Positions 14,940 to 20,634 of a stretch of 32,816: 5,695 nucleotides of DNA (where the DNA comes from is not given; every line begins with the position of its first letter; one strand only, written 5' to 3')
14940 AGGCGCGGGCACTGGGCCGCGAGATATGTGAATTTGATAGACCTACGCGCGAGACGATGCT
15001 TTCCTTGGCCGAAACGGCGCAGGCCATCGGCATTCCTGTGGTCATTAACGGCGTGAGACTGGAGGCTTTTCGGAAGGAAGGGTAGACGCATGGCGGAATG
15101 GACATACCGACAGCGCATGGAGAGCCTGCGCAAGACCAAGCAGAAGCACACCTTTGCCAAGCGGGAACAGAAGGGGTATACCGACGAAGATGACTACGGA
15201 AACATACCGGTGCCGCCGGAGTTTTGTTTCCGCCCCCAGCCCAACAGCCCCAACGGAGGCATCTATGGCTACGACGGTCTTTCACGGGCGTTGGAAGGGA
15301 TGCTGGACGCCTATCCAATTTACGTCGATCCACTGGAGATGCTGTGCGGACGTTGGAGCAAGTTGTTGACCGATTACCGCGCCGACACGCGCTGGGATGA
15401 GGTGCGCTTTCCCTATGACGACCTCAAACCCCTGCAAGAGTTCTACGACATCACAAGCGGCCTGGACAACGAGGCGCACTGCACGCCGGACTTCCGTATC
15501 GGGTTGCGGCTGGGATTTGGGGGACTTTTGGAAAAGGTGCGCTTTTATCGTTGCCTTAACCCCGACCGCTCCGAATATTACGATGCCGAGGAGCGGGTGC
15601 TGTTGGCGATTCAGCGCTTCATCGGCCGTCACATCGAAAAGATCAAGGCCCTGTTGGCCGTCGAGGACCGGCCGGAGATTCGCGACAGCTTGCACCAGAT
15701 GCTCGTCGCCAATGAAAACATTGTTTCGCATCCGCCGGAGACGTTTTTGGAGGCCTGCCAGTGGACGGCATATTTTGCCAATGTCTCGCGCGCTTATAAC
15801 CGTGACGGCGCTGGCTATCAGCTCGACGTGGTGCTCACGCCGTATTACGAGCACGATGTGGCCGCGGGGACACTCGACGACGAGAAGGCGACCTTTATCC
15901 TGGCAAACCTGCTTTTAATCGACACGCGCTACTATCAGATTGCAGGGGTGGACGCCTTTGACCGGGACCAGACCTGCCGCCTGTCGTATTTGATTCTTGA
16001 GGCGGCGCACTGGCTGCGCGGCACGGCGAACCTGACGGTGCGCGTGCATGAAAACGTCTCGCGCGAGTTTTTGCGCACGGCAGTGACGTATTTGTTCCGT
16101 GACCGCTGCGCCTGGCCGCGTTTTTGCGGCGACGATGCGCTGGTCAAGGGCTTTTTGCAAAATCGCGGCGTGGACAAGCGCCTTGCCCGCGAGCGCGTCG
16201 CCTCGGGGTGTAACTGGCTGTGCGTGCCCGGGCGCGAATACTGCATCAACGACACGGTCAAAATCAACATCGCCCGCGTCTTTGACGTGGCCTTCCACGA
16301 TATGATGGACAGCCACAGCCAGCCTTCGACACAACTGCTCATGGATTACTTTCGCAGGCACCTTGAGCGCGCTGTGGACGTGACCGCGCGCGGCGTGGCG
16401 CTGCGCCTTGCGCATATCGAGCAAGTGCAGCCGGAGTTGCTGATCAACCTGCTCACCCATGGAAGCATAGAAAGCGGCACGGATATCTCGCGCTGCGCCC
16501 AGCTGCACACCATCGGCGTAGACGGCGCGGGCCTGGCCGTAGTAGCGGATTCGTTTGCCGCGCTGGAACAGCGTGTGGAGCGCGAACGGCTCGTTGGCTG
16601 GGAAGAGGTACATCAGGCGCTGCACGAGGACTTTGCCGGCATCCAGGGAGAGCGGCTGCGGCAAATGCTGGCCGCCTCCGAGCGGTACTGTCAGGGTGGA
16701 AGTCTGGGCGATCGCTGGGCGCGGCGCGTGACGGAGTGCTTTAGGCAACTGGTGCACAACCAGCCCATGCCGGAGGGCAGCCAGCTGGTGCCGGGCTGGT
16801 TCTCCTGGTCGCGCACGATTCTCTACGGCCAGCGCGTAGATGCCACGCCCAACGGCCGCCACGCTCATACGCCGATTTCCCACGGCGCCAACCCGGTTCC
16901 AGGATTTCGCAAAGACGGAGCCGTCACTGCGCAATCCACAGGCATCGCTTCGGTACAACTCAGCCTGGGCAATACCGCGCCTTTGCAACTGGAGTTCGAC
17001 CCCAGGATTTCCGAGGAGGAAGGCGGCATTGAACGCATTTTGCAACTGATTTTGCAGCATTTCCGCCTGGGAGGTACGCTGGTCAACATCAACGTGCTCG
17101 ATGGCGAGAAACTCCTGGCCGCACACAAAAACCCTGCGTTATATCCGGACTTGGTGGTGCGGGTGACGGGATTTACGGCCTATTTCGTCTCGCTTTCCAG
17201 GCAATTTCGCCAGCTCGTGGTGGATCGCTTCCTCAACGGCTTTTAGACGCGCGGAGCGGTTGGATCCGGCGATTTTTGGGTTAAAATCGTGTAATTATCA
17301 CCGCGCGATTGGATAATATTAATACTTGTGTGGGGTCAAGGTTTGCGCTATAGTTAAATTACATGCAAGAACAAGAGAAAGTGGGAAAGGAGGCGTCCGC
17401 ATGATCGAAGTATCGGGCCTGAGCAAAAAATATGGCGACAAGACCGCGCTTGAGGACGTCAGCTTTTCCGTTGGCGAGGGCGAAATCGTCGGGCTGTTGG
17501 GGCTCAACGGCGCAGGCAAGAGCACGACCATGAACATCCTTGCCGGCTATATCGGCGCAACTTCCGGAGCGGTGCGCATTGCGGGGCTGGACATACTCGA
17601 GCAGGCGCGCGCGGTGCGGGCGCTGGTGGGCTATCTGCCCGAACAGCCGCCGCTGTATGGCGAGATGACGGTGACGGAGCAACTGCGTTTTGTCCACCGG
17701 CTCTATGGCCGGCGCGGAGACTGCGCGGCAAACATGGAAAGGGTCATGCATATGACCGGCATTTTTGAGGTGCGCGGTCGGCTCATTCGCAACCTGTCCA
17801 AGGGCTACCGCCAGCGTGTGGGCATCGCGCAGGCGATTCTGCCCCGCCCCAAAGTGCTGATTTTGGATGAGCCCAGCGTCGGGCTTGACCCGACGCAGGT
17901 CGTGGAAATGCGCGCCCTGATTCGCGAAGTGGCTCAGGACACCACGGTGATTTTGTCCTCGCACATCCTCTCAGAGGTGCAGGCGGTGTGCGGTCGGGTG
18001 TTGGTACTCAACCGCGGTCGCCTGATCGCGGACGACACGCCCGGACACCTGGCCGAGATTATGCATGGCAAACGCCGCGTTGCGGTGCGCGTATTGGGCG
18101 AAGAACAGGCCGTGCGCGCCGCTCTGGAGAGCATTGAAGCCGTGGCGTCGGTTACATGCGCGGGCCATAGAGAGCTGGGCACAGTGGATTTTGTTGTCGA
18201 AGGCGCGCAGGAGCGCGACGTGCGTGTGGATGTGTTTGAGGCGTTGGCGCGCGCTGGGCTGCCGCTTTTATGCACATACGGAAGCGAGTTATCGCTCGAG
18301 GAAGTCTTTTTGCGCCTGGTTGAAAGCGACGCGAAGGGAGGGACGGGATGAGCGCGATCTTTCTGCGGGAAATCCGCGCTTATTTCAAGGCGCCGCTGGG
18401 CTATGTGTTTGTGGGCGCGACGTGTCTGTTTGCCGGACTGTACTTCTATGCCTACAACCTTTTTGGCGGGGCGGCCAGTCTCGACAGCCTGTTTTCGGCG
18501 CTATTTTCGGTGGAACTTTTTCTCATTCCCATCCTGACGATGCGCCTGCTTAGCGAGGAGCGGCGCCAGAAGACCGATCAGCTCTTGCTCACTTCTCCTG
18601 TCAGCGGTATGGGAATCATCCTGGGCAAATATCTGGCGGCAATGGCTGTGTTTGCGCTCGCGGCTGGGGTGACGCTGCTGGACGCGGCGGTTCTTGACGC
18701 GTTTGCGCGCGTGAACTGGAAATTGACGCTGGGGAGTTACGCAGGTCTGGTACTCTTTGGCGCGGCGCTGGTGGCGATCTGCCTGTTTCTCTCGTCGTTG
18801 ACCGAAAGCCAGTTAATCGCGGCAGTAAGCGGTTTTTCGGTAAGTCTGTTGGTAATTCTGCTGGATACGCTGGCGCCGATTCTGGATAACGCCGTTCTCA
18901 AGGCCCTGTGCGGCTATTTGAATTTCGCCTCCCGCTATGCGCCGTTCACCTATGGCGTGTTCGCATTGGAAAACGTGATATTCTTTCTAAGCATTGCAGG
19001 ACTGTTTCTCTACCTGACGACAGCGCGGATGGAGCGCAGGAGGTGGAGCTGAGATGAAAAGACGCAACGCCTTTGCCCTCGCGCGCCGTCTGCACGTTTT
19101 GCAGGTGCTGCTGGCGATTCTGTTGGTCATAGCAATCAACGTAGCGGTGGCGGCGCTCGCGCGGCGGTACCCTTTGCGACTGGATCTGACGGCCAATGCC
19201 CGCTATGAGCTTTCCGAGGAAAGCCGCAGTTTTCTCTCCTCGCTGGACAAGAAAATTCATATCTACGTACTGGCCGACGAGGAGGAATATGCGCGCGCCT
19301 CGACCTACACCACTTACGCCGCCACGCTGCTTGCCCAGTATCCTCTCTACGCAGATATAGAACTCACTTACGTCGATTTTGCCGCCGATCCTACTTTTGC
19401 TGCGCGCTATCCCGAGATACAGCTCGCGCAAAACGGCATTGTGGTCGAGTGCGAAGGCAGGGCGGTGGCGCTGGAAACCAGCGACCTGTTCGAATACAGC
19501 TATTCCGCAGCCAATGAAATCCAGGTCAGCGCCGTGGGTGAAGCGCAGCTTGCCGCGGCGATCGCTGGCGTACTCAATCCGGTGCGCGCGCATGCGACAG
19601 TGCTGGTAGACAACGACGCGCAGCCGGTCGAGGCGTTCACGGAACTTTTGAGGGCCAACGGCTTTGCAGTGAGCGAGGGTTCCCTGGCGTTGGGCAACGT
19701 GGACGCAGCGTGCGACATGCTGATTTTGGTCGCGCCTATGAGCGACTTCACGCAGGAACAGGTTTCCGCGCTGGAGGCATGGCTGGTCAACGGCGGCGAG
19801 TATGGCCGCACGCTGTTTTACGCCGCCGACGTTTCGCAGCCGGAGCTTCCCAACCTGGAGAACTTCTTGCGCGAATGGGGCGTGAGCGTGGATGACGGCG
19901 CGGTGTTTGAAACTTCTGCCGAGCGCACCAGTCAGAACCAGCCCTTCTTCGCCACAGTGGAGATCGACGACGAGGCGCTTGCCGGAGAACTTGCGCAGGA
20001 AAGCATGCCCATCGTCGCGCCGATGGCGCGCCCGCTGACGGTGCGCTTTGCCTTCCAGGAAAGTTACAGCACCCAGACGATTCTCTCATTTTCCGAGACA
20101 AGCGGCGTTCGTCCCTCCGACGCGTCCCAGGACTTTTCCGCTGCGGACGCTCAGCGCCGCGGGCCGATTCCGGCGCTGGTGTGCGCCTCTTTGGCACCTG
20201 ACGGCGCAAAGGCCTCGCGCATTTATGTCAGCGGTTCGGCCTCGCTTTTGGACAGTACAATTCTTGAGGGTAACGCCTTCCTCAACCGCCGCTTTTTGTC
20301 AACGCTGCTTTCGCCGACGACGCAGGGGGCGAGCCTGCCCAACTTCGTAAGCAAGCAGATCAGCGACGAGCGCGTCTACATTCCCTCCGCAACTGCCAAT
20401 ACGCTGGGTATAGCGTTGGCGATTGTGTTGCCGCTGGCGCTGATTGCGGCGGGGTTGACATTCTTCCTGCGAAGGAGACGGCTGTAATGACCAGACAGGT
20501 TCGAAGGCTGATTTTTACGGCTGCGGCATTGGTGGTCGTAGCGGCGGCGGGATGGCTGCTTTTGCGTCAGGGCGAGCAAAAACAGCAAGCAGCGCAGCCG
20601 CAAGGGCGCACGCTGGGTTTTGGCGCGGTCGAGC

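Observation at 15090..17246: GRE with a GCNWL Cys loop (no catalytic Glu) and a shortened body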

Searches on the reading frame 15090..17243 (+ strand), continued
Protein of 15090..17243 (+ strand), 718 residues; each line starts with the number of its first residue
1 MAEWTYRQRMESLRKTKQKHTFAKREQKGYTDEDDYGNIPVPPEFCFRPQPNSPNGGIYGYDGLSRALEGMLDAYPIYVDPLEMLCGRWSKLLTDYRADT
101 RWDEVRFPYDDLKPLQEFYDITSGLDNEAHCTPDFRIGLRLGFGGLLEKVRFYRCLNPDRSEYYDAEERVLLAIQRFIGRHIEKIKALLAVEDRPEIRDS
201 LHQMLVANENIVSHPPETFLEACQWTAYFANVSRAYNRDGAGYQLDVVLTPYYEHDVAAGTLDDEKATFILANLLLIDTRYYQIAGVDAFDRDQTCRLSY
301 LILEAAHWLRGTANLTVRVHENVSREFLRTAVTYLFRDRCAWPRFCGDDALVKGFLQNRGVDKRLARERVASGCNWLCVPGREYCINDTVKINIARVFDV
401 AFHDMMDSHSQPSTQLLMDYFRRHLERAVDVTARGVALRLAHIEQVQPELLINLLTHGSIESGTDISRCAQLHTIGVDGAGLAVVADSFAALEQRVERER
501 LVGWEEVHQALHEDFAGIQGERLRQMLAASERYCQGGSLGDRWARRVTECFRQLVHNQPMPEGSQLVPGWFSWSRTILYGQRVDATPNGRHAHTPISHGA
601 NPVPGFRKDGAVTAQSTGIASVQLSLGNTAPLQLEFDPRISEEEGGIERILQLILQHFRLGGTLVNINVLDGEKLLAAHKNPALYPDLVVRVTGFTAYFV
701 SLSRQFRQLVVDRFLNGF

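Call 84: search_protein_families(library=ncbifam, proteins=[P0121, P0124, P0126, P0131, P0134, P0142, P0148, P0151, P0156, P0160], max_evalue=1e-30)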
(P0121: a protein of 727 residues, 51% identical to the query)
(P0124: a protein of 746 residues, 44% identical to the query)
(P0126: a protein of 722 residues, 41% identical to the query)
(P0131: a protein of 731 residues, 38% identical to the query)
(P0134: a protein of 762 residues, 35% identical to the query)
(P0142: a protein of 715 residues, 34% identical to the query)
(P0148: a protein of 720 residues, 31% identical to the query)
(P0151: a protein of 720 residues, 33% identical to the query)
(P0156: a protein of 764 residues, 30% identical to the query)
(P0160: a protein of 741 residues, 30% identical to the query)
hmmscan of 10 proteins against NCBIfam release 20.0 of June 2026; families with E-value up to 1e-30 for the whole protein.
P0121 (727 aa): 6 families
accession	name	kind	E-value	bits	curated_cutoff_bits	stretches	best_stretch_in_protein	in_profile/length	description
TIGR01774.1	PFL2-3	subfamily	3.3e-66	224.1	678.2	1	290-722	340-781/786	formate C-acetyltransferase/glycerol dehydratase family glycyl radical enzyme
NF007437.0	PRK09983.1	equivalog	3.9e-50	170.7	1109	1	131-722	153-760/765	formate C-acetyltransferase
NF048009.1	SfplDhtHpfGKleb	equivalog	1.2e-49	169.1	1000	1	290-722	368-819/824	(2S)-3-sulfopropanediol dehydratase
NF048011.1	SfplDhtHpsGDes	equivalog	2.4e-49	168.4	1000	1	290-722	371-816/821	(2S)-3-sulfopropanediol dehydratase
NF043068.1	glycl_HYPD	equivalog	1.6e-41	142.2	1100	1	291-722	341-779/784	trans-4-hydroxy-L-proline dehydratase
TIGR04394.1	choline_CutC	equivalog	1.5e-35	123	1050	1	290-722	343-783/789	choline trimethylamine-lyase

P0124 (746 aa): 6 families
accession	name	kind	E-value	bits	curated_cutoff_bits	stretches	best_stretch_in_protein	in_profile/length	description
TIGR01774.1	PFL2-3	subfamily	1e-65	222.4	678.2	1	309-741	339-782/786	formate C-acetyltransferase/glycerol dehydratase family glycyl radical enzyme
NF007437.0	PRK09983.1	equivalog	1.7e-55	188.5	1109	1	163-740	165-760/765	formate C-acetyltransferase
NF043068.1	glycl_HYPD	equivalog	4.8e-50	170.4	1100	1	307-741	337-780/784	trans-4-hydroxy-L-proline dehydratase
NF048011.1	SfplDhtHpsGDes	equivalog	2.1e-44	152.1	1000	0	506-741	582-817/821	(2S)-3-sulfopropanediol dehydratase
NF048009.1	SfplDhtHpfGKleb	equivalog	1.7e-39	135.6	1000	1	149-740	179-819/824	(2S)-3-sulfopropanediol dehydratase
TIGR04394.1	choline_CutC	equivalog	4.6e-38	131.3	1050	0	467-741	512-784/789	choline trimethylamine-lyase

P0126 (722 aa): 6 families
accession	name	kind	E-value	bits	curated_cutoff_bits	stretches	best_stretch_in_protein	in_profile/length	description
TIGR01774.1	PFL2-3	subfamily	2.9e-59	201.1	678.2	1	129-718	154-782/786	formate C-acetyltransferase/glycerol dehydratase family glycyl radical enzyme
NF048011.1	SfplDhtHpsGDes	equivalog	3.4e-53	181.1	1000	1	409-718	506-817/821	(2S)-3-sulfopropanediol dehydratase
NF043068.1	glycl_HYPD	equivalog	1.7e-47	162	1100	1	182-718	211-780/784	trans-4-hydroxy-L-proline dehydratase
NF007437.0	PRK09983.1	equivalog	8.6e-44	149.8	1109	1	129-717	153-760/765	formate C-acetyltransferase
NF048009.1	SfplDhtHpfGKleb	equivalog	4.4e-41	140.8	1000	1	287-717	367-819/824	(2S)-3-sulfopropanediol dehydratase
TIGR04394.1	choline_CutC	equivalog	5.5e-40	137.7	1050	0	442-718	510-784/789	choline trimethylamine-lyase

P0131 (731 aa): 8 families
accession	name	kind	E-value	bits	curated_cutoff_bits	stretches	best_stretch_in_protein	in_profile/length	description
TIGR01774.1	PFL2-3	subfamily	2.3e-76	257.7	678.2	1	140-727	152-781/786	formate C-acetyltransferase/glycerol dehydratase family glycyl radical enzyme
NF007437.0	PRK09983.1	equivalog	1.9e-63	214.8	1109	1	142-727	153-760/765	formate C-acetyltransferase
NF043068.1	glycl_HYPD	equivalog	2.8e-57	194.3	1100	1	174-727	191-779/784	trans-4-hydroxy-L-proline dehydratase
NF048011.1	SfplDhtHpsGDes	equivalog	1.3e-55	189.1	1000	1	172-727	220-816/821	(2S)-3-sulfopropanediol dehydratase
NF048009.1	SfplDhtHpfGKleb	equivalog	4.5e-51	173.9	1000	1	299-727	368-819/824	(2S)-3-sulfopropanediol dehydratase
TIGR04394.1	choline_CutC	equivalog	2.6e-49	168.5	1050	0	299-727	343-783/789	choline trimethylamine-lyase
NF033718.1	indole_decarb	equivalog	4.1e-38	131.2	1100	0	169-532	248-644/868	indoleacetate decarboxylase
NF033715.1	glycyl_HPDL_Lrg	equivalog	1.3e-33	115.9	1150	0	174-285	267-380/901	4-hydroxyphenylacetate decarboxylase large subunit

P0134 (762 aa): 8 families
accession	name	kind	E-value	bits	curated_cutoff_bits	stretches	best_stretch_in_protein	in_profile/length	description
TIGR01774.1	PFL2-3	subfamily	2.6e-77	260.8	678.2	1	198-759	187-782/786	formate C-acetyltransferase/glycerol dehydratase family glycyl radical enzyme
NF007437.0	PRK09983.1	equivalog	1.2e-56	192.2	1109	1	175-758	156-760/765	formate C-acetyltransferase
NF048009.1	SfplDhtHpfGKleb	equivalog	5e-53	180.3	1000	1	329-758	367-819/824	(2S)-3-sulfopropanediol dehydratase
NF048011.1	SfplDhtHpsGDes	equivalog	4e-51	174.3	1000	1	330-758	371-816/821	(2S)-3-sulfopropanediol dehydratase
NF043068.1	glycl_HYPD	equivalog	4.6e-51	173.8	1100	1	324-758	334-779/784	trans-4-hydroxy-L-proline dehydratase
TIGR04394.1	choline_CutC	equivalog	1.1e-46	159.8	1050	1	199-760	191-785/789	choline trimethylamine-lyase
NF033715.1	glycyl_HPDL_Lrg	equivalog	2.2e-35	121.8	1150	0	576-758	714-896/901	4-hydroxyphenylacetate decarboxylase large subunit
NF033718.1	indole_decarb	equivalog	1.3e-34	119.6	1100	0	568-758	673-863/868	indoleacetate decarboxylase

P0142 (715 aa): 8 families
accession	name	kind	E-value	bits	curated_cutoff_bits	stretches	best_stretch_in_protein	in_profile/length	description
TIGR01774.1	PFL2-3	subfamily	3.4e-82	277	678.2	1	285-713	338-782/786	formate C-acetyltransferase/glycerol dehydratase family glycyl radical enzyme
NF048011.1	SfplDhtHpsGDes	equivalog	7.8e-65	219.6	1000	1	285-712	369-816/821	(2S)-3-sulfopropanediol dehydratase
NF007437.0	PRK09983.1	equivalog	4.6e-62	210.2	1109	1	132-713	155-761/765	formate C-acetyltransferase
NF048009.1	SfplDhtHpfGKleb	equivalog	1e-54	186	1000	1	285-712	366-819/824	(2S)-3-sulfopropanediol dehydratase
NF043068.1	glycl_HYPD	equivalog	1.6e-50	172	1100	1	284-712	337-779/784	trans-4-hydroxy-L-proline dehydratase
TIGR04394.1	choline_CutC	equivalog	2e-49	168.9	1050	1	181-712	214-783/789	choline trimethylamine-lyase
NF033718.1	indole_decarb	equivalog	1.2e-42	146.1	1100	0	522-712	672-863/868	indoleacetate decarboxylase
NF033715.1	glycyl_HPDL_Lrg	equivalog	8.7e-38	129.7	1150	0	526-712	709-896/901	4-hydroxyphenylacetate decarboxylase large subunit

P0148 (720 aa): 6 families
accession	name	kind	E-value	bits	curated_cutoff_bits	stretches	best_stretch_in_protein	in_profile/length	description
TIGR01774.1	PFL2-3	subfamily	1.7e-52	178.7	678.2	1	297-719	344-782/786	formate C-acetyltransferase/glycerol dehydratase family glycyl radical enzyme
NF007437.0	PRK09983.1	equivalog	3.1e-44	151.2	1109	1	294-718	333-760/765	formate C-acetyltransferase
NF048011.1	SfplDhtHpsGDes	equivalog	1.2e-40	139.6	1000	1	474-719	571-817/821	(2S)-3-sulfopropanediol dehydratase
NF048009.1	SfplDhtHpfGKleb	equivalog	1e-39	136.3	1000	0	459-719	553-820/824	(2S)-3-sulfopropanediol dehydratase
NF043068.1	glycl_HYPD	equivalog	5.8e-33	113.9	1100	0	424-720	484-781/784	trans-4-hydroxy-L-proline dehydratase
TIGR04394.1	choline_CutC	equivalog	5.7e-32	111.2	1050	0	438-718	502-783/789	choline trimethylamine-lyase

P0151 (720 aa): 8 families
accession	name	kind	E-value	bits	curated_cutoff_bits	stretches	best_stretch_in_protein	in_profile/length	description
TIGR01774.1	PFL2-3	subfamily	2.8e-91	307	678.2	1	290-718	339-784/786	formate C-acetyltransferase/glycerol dehydratase family glycyl radical enzyme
NF007437.0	PRK09983.1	equivalog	6.2e-75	252.8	1109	1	206-718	224-763/765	formate C-acetyltransferase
NF043068.1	glycl_HYPD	equivalog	4.3e-64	216.9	1100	1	291-718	340-782/784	trans-4-hydroxy-L-proline dehydratase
NF048011.1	SfplDhtHpsGDes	equivalog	4.9e-62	210.4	1000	1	131-718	190-819/821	(2S)-3-sulfopropanediol dehydratase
NF048009.1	SfplDhtHpfGKleb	equivalog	1.7e-58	198.4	1000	1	289-718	366-822/824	(2S)-3-sulfopropanediol dehydratase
TIGR04394.1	choline_CutC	equivalog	1.7e-54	185.6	1050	1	452-716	518-784/789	choline trimethylamine-lyase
NF033718.1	indole_decarb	equivalog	9.8e-37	126.6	1100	0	455-718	577-866/868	indoleacetate decarboxylase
NF033715.1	glycyl_HPDL_Lrg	equivalog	1.5e-35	122.3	1150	0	531-718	709-899/901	4-hydroxyphenylacetate decarboxylase large subunit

P0156 (764 aa): 9 families
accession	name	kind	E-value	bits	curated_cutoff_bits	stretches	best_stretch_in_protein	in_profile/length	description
TIGR01774.1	PFL2-3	subfamily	6.6e-110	368.6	678.2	1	182-763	165-786/786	formate C-acetyltransferase/glycerol dehydratase family glycyl radical enzyme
NF043068.1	glycl_HYPD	equivalog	8.2e-97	325.1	1100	1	333-760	340-781/784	trans-4-hydroxy-L-proline dehydratase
NF007437.0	PRK09983.1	equivalog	2.7e-91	306.9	1109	1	202-763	178-765/765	formate C-acetyltransferase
NF048011.1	SfplDhtHpsGDes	equivalog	4.7e-84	283.2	1000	1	332-761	370-819/821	(2S)-3-sulfopropanediol dehydratase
NF048009.1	SfplDhtHpfGKleb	equivalog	1.3e-73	248.4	1000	1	332-761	367-822/824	(2S)-3-sulfopropanediol dehydratase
TIGR04394.1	choline_CutC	equivalog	4.6e-73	247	1050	1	157-760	145-785/789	choline trimethylamine-lyase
NF033718.1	indole_decarb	equivalog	1.2e-70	238.8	1100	1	566-762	670-867/868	indoleacetate decarboxylase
NF033715.1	glycyl_HPDL_Lrg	equivalog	2.1e-61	207.8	1150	0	566-762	703-900/901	4-hydroxyphenylacetate decarboxylase large subunit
TIGR01255.1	pyr_form_ly_1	equivalog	5.5e-34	117.7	994.2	0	527-759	511-739/744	formate C-acetyltransferase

P0160 (741 aa): 9 families
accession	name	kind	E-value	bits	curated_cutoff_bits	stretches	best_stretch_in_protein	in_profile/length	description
TIGR01774.1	PFL2-3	subfamily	1.1e-109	367.8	678.2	1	152-736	157-782/786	formate C-acetyltransferase/glycerol dehydratase family glycyl radical enzyme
NF043068.1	glycl_HYPD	equivalog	5.3e-92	309.2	1100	1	311-735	339-779/784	trans-4-hydroxy-L-proline dehydratase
NF007437.0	PRK09983.1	equivalog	2e-83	280.8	1109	1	180-735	178-760/765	formate C-acetyltransferase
NF048009.1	SfplDhtHpfGKleb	equivalog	1.3e-79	268.3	1000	1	478-735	553-819/824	(2S)-3-sulfopropanediol dehydratase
NF048011.1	SfplDhtHpsGDes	equivalog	8.9e-78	262.4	1000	1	311-735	370-816/821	(2S)-3-sulfopropanediol dehydratase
TIGR04394.1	choline_CutC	equivalog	1.6e-73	248.6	1050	1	471-739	516-787/789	choline trimethylamine-lyase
NF033718.1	indole_decarb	equivalog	3.9e-67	227.2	1100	1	182-545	248-646/868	indoleacetate decarboxylase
NF033715.1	glycyl_HPDL_Lrg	equivalog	5e-57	193.4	1150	0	545-738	703-899/901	4-hydroxyphenylacetate decarboxylase large subunit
TIGR01255.1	pyr_form_ly_1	equivalog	1.5e-43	149.3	994.2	1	506-738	511-741/744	formate C-acetyltransferase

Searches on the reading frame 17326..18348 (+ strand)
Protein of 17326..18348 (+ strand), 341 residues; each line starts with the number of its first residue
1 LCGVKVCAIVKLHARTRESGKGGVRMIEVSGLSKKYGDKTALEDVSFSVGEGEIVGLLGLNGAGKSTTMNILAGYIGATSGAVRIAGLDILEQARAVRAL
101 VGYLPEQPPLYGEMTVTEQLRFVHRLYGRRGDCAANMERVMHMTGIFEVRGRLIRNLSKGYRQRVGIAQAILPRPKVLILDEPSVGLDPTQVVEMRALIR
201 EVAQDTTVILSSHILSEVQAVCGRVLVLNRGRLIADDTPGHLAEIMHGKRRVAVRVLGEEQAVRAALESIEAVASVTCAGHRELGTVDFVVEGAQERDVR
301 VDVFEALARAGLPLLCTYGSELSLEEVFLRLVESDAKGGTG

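Call 3: search_protein_families(library=pfam, proteins=[window:17326-18348:+], max_evalue=0.01)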
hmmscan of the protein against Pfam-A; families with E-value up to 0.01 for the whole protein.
window:17326-18348:+ (341 aa): 2 families
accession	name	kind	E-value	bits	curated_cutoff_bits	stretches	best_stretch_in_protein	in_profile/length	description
PF00005.33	ABC_tran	-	9.3e-31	107.7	25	1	42-184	1-136/137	ABC transporter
PF13304.12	AAA_21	-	5.2e-08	33.7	27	1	153-215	234-300/304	AAA domain, putative AbiEii toxin, Type IV TA system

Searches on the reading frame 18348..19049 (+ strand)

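Call 3: search_protein_families(library=pfam, proteins=[window:18348-19049:+], max_evalue=0.01)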
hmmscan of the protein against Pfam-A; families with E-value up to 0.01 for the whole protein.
window:18348-19049:+ (234 aa): 4 families
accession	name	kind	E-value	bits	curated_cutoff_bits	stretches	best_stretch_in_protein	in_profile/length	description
PF12679.13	ABC2_membrane_2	-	2e-08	34.3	27.2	1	60-181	82-209/283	ABC-2 family transporter protein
PF12698.13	ABC2_membrane_3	-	2.5e-08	33.9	31.6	1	47-218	163-329/347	ABC-2 family transporter protein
PF13346.12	ABC2_membrane_5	-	7.4e-07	29.4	25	1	44-221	30-190/205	ABC-2 family transporter protein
PF12730.13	ABC2_membrane_4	-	1.1e-06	29.2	27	1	22-160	19-170/179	ABC-2 family transporter protein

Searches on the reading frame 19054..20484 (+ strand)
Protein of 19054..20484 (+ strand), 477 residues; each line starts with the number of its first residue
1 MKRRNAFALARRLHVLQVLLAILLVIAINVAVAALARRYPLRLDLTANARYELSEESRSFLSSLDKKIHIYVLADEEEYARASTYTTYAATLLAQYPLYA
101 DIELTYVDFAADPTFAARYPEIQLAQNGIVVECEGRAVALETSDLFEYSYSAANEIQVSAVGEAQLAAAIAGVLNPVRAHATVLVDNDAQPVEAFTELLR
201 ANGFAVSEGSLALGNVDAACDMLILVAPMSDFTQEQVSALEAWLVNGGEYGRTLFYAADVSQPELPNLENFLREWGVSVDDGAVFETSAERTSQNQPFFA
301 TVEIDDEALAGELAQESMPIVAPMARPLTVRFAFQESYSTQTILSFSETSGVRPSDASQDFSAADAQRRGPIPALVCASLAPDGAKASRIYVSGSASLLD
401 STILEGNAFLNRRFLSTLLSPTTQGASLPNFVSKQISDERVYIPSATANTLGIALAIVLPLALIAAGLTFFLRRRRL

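Call 3: search_protein_families(library=pfam, proteins=[window:19054-20484:+], max_evalue=0.01)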
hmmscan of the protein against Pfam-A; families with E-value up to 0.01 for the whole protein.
window:19054-20484:+ (477 aa): 3 families
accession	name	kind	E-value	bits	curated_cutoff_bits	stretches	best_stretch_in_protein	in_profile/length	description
PF09822.16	ABC_transp_aux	-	1.1e-13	51.5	34.7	1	191-403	17-263/288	ABC-type uncharacterized transport system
PF23357.1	DUF7088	-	1.2e-10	41.9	27.8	1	48-136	2-92/105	Domain of unknown function (DUF7088)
PF14258.12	DUF4350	-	0.0025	18.6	30.4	1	188-276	5-82/181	Domain of unknown function (DUF4350)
